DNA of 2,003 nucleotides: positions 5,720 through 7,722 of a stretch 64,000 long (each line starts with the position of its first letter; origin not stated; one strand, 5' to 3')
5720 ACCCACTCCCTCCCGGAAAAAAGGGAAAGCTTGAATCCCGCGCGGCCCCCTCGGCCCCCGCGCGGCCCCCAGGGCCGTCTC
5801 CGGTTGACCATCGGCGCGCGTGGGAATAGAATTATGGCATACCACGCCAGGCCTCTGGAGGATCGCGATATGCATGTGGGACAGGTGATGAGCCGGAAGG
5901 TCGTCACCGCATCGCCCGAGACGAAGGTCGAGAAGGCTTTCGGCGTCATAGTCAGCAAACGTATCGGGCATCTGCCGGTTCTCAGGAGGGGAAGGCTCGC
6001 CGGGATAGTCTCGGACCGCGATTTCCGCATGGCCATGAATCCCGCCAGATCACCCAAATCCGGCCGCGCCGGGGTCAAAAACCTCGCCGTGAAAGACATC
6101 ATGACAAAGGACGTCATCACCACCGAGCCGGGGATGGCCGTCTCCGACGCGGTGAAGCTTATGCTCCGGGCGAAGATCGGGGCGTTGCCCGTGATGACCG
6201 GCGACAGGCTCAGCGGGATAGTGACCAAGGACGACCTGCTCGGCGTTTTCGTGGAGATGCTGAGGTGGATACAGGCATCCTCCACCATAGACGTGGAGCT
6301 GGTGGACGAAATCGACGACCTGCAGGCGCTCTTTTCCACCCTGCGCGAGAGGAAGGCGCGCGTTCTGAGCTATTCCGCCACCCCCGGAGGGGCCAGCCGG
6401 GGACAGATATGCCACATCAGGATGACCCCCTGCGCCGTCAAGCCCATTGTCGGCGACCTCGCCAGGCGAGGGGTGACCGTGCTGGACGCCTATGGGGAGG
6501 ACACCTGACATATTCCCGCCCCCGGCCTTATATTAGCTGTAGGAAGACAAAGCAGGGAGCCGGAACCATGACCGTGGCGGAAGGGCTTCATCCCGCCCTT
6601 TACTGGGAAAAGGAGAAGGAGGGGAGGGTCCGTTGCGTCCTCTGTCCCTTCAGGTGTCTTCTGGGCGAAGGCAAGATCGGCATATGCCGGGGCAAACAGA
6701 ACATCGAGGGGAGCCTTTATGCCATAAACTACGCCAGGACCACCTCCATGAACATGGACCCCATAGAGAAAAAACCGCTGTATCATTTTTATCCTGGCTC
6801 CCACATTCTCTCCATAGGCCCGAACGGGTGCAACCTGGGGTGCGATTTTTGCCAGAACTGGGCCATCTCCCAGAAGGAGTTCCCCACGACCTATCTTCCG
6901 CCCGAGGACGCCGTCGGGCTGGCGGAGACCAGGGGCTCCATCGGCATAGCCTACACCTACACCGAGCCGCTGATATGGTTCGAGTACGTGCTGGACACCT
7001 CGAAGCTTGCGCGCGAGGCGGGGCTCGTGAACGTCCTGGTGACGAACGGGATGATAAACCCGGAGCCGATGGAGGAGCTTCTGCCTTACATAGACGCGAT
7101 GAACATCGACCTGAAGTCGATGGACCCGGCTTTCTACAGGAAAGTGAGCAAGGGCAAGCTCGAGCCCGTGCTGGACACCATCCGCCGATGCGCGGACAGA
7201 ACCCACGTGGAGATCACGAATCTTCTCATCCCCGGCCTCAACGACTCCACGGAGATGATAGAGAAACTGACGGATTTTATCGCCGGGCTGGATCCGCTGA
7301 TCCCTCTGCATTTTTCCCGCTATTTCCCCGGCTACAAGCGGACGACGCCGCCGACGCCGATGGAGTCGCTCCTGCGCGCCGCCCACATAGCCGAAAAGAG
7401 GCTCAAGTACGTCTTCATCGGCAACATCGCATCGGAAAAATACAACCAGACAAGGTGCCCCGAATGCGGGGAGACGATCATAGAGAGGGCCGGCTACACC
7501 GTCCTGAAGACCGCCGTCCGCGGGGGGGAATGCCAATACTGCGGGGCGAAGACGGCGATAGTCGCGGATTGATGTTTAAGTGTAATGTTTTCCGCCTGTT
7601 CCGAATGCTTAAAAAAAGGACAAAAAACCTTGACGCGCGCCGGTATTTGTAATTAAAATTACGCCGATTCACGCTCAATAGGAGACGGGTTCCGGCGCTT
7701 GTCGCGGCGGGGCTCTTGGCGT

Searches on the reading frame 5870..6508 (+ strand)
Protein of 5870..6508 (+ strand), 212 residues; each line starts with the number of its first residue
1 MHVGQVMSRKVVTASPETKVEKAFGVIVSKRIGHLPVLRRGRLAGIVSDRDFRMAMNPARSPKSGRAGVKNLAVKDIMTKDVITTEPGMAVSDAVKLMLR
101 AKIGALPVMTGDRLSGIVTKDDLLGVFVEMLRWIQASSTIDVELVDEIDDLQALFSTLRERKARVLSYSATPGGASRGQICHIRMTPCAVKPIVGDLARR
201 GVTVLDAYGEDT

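Call 43: search_protein_families(library=ncbifam, proteins=[window:5870-6508:+], max_evalue=0.001)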
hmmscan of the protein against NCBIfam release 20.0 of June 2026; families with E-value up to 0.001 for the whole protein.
window:5870-6508:+ (212 aa): 19 families
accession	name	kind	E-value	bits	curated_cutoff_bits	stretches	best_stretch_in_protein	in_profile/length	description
NF011447.0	PRK14869.2-3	equivalog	1.8e-14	53.3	522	1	71-158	67-155/540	putative manganese-dependent inorganic diphosphatase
NF041552.1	TF_PrdR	equivalog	5.2e-12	44.9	795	1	2-129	7-127/577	sigma-54 dependent transcriptional regulator PrdR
NF053603.1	HhpR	exception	1e-10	41.3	520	1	71-129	221-280/282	CBS domain-containing high hydrostatic pressure regulator HhpR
TIGR01302.1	IMP_dehydrog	equivalog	1.1e-09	37.7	481.5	1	6-124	85-197/450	IMP dehydrogenase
NF008141.0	PRK10892.1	equivalog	2.3e-07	30.4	505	1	22-124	227-323/328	arabinose-5-phosphate isomerase KdsD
TIGR00393.1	kpsF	subfamily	4.1e-07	29.9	203.7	1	3-118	157-267/268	KpsF/GutQ family sugar-phosphate isomerase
NF053863.1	DS11_antiphage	equivalog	5.2e-07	29.1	260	1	8-130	82-195/305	CBS domain-containing anti-phage protein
NF041569.1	A-tRNAntase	equivalog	1.2e-06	27.1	1440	1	4-126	312-425/880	A-adding tRNA nucleotidyltransferase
NF053704.1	TransRegCcpNBacil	equivalog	2e-06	27.3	260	1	68-126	71-129/208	transcriptional regulator CcpN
TIGR01303.1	IMP_DH_rel_1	equivalog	2.5e-06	26.7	562.75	1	71-170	87-184/475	GuaB1 family IMP dehydrogenase-related protein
NF011443.0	PRK14869.1-5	equivalog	4.7e-06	25.3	335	1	73-131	70-129/546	putative manganese-dependent inorganic diphosphatase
NF011445.0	PRK14869.2-1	equivalog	7e-06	24.7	483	0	73-118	69-115/548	putative manganese-dependent inorganic diphosphatase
NF005869.0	PRK07807.1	equivalog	8.1e-06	25.1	549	0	69-165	86-181/479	GuaB1 family IMP dehydrogenase-related protein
NF011442.0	PRK14869.1-4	equivalog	3.4e-05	22.5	400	1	73-135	71-134/543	putative manganese-dependent inorganic diphosphatase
NF011449.0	PRK14869.2-5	equivalog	3.6e-05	23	411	0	4-124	70-202/451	putative manganese-dependent inorganic diphosphatase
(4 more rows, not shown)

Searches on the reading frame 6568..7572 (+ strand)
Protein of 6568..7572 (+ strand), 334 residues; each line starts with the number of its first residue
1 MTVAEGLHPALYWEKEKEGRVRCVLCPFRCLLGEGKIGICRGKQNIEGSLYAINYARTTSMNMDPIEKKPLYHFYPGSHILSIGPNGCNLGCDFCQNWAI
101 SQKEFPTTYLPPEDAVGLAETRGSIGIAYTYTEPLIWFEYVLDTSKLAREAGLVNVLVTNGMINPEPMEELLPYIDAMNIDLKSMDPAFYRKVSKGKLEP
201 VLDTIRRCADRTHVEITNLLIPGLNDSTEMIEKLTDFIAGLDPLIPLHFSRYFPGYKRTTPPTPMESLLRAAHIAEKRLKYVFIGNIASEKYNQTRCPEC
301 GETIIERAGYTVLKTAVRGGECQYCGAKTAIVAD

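Call 43: search_protein_families(library=ncbifam, proteins=[window:6568-7572:+], max_evalue=0.001)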
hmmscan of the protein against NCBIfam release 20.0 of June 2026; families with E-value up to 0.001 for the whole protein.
window:6568-7572:+ (334 aa): 18 families
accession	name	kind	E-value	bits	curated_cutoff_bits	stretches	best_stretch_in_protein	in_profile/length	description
TIGR04337.1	AmmeMemoSam_rS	hypoth_equivalog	1e-93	314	220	1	12-330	3-330/349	AmmeMemoRadiSam system radical SAM enzyme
TIGR02493.1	PFLA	equivalog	2.5e-17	63.1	231.75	1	86-242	23-187/235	pyruvate formate-lyase-activating protein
TIGR04041.1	activase_YjjW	hypoth_equivalog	1.1e-13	51.2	250.2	1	126-252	111-238/276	YjjW family glycine radical enzyme activase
TIGR02494.1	PFLE_PFLC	subfamily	4.3e-13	49.2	174.35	1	126-240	126-241/293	glycyl-radical enzyme activating protein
NF048010.1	SfplDhtActHpsHDes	equivalog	1.5e-12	47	430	1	122-242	130-253/298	(2S)-3-sulfopropanediol dehydratase activating enzyme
NF033719.1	ind_deCO2_activ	equivalog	1.5e-10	40.9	425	1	125-239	131-246/302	indoleacetate decarboxylase activase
NF048008.1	SfplDhtActHpfHKleb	equivalog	9.3e-10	38.3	500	1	124-239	127-243/308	(2S)-3-sulfopropanediol dehydratase activating enzyme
NF033717.2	HPDL_rSAM_activ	equivalog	3e-09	36.6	420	1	125-241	132-251/311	4-hydroxyphenylacetate decarboxylase activase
TIGR04395.1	cutC_activ_rSAM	equivalog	4.2e-09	36.1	360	1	126-239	132-246/309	choline TMA-lyase-activating enzyme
TIGR04003.1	rSAM_BssD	equivalog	9.7e-09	34.8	496.45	1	126-240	130-246/314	[benzylsuccinate synthase]-activating enzyme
NF043069.1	T4HPD_activ_SAM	equivalog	2.6e-08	33.6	425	1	126-242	126-243/299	trans-4-hydroxy-L-proline dehydratase activase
TIGR02495.1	NrdG2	equivalog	7.7e-08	31.9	131.15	1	75-190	13-132/193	anaerobic ribonucleoside-triphosphate reductase activating protein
NF008356.0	PRK11145.1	equivalog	2.2e-06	27.1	375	1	126-242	73-192/246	pyruvate formate lyase 1-activating protein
TIGR02668.1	moaA_archaeal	equivalog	2.2e-06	26.9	325.25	1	87-239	19-174/303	GTP 3',8-cyclase MoaA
TIGR02666.1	moaA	equivalog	3.2e-06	26.4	284.05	1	87-237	19-179/336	GTP 3',8-cyclase MoaA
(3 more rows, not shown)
